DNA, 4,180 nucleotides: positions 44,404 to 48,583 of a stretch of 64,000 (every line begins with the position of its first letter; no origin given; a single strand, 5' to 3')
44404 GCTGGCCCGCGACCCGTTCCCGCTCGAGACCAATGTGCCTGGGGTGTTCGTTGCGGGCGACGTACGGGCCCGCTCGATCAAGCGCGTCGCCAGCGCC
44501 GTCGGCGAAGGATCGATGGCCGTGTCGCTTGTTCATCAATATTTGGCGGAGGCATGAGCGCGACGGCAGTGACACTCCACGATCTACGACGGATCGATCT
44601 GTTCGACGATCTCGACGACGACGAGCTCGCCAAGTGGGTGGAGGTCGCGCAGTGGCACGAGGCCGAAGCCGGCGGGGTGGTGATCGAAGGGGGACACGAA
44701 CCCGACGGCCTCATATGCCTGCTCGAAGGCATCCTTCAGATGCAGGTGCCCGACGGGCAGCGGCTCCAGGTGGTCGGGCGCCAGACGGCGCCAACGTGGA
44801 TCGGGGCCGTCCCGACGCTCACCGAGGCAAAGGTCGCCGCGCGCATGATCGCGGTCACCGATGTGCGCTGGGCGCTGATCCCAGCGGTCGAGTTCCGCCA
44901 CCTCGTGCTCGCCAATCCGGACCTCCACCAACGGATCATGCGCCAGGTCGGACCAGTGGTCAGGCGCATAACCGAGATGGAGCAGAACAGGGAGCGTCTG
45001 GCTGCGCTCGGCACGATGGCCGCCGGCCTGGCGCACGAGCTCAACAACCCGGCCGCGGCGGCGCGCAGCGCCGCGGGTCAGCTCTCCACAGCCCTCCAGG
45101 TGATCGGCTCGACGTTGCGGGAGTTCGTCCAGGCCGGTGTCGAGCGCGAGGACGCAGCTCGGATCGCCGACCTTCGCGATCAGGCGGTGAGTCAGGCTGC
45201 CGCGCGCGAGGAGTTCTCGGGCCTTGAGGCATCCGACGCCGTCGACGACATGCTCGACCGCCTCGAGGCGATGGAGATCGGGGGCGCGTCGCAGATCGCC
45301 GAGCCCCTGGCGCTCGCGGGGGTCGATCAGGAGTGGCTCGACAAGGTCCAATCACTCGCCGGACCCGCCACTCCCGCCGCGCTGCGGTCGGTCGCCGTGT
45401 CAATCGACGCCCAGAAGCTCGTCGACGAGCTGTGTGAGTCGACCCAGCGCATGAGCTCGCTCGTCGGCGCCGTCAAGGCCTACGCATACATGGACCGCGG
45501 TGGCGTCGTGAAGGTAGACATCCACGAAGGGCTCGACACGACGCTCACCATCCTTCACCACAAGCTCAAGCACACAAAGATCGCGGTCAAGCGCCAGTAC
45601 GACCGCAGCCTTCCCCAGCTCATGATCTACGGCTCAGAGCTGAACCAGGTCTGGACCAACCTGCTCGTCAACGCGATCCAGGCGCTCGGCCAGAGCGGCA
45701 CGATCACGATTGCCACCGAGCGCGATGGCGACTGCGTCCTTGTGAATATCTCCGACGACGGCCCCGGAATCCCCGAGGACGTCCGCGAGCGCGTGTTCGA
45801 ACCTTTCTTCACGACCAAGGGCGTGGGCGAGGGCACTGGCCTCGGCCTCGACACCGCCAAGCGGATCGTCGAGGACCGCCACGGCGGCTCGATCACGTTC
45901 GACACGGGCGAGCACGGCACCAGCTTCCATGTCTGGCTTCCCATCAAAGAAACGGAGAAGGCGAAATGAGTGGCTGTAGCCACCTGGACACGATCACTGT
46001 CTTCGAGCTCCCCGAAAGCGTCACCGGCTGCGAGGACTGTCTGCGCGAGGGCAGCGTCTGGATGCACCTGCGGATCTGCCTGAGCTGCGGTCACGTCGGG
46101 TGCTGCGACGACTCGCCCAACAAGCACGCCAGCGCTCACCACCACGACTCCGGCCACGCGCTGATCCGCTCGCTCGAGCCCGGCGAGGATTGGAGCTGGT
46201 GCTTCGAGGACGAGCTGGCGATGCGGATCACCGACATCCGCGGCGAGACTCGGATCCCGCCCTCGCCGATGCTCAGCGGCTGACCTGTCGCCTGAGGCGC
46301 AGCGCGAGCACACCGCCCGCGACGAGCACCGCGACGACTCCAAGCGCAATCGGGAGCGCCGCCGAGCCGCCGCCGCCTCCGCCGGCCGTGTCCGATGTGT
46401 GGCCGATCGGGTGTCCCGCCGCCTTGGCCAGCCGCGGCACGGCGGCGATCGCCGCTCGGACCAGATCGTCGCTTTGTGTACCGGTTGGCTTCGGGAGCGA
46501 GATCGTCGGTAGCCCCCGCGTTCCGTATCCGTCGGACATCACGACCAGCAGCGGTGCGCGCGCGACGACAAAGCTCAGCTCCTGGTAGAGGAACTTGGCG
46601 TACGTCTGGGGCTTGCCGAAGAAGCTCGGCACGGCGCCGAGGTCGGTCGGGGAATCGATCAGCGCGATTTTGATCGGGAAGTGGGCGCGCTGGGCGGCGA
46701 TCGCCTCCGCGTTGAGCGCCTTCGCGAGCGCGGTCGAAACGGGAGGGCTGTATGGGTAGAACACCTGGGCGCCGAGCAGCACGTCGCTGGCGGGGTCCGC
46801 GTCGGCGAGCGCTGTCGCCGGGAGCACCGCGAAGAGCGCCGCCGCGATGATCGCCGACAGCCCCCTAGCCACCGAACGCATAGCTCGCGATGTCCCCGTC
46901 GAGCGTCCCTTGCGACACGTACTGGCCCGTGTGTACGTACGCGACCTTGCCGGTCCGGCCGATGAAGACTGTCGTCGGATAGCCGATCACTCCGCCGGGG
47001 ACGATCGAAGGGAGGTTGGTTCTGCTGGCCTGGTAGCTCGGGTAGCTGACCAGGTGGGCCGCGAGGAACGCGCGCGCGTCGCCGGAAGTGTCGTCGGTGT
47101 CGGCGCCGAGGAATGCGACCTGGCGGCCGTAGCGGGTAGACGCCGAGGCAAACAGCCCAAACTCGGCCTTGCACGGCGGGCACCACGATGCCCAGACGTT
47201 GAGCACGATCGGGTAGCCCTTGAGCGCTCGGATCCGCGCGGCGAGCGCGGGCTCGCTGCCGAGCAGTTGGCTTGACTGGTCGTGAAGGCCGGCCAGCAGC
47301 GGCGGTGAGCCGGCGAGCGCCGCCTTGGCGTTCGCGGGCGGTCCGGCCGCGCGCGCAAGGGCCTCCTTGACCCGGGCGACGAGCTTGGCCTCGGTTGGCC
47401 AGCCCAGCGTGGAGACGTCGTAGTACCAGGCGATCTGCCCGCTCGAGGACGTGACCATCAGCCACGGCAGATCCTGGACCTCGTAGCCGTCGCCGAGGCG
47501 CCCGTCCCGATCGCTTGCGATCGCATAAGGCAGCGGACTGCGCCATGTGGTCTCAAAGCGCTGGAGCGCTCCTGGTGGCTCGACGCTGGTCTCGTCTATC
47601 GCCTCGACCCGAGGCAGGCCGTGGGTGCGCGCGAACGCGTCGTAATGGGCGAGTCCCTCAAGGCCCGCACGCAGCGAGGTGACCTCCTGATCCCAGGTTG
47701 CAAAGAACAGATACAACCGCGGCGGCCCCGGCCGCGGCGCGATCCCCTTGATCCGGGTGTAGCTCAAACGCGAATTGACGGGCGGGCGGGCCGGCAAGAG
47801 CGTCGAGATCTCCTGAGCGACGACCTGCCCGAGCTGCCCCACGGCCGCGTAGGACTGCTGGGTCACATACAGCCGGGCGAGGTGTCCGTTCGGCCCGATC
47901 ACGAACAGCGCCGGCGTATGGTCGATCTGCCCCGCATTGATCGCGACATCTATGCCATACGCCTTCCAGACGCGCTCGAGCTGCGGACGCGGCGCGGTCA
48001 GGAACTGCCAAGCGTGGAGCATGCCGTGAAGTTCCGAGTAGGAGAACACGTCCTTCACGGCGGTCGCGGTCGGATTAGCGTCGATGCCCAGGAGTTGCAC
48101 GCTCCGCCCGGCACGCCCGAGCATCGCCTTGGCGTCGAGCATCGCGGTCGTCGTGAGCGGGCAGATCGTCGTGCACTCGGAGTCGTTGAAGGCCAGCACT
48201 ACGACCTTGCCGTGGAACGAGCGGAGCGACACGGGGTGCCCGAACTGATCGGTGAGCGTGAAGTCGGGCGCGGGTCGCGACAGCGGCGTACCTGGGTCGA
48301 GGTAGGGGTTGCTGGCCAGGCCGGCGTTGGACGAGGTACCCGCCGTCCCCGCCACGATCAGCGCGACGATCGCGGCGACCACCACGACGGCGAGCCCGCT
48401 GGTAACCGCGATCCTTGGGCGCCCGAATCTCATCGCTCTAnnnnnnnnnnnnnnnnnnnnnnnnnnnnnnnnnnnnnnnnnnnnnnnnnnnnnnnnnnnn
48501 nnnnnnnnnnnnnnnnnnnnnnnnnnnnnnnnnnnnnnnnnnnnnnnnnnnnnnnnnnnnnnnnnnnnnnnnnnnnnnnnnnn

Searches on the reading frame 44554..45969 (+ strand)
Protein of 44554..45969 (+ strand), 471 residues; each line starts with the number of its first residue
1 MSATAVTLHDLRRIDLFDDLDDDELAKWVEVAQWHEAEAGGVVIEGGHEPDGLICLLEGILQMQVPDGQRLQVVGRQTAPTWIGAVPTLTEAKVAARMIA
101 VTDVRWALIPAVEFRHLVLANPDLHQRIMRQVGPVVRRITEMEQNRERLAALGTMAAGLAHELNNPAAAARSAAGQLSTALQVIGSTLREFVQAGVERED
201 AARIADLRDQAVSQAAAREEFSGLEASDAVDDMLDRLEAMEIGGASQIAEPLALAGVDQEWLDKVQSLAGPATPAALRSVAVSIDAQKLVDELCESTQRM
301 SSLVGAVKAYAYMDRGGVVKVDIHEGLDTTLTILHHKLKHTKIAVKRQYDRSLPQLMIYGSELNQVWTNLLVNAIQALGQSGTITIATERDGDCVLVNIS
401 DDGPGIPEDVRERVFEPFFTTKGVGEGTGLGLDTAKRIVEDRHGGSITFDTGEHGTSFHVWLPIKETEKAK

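Call 34: search_protein_families(library=pfam, proteins=[window:44554-45969:+], max_evalue=0.001)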
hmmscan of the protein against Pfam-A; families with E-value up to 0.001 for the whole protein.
window:44554-45969:+ (471 aa): 4 families
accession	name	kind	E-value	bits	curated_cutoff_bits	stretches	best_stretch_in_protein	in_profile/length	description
PF02518.31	HATPase_c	-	5.3e-26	91.7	26.4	1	362-465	5-110/111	Histidine kinase-, DNA gyrase B-, and HSP90-like ATPase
PF00027.35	cNMP_binding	-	4.4e-09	36.6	27.5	1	36-119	3-87/89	Cyclic nucleotide-binding domain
PF00512.31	HisKA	-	3.7e-05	24.1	26.9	0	152-180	2-30/66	His Kinase A (phospho-acceptor) domain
PF14501.12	HATPase_c_5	-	8.9e-05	22.8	22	1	362-456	5-95/102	GHKL domain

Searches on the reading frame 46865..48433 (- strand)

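Call 34: search_protein_families(library=pfam, proteins=[window:46865-48433:-], max_evalue=0.001)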
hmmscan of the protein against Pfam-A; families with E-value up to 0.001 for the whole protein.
window:46865-48433:- (522 aa): 5 families
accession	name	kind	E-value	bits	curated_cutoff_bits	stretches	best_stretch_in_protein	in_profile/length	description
PF00578.27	AhpC-TSA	-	7.9e-21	74.7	26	2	53-186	3-122/124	AhpC/TSA family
PF08534.16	Redoxin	-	1.1e-16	61.4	26.6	2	402-504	24-135/148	Redoxin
PF02630.20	SCO1-SenC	-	1.3e-13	51.5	22.8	1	56-184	2-133/134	SCO1/SenC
PF13905.12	Thioredoxin_8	-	8.4e-09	36.1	27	0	408-496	3-93/94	Thioredoxin-like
PF00085.26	Thioredoxin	-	2.1e-05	24.9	23.5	1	408-451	20-63/103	Thioredoxin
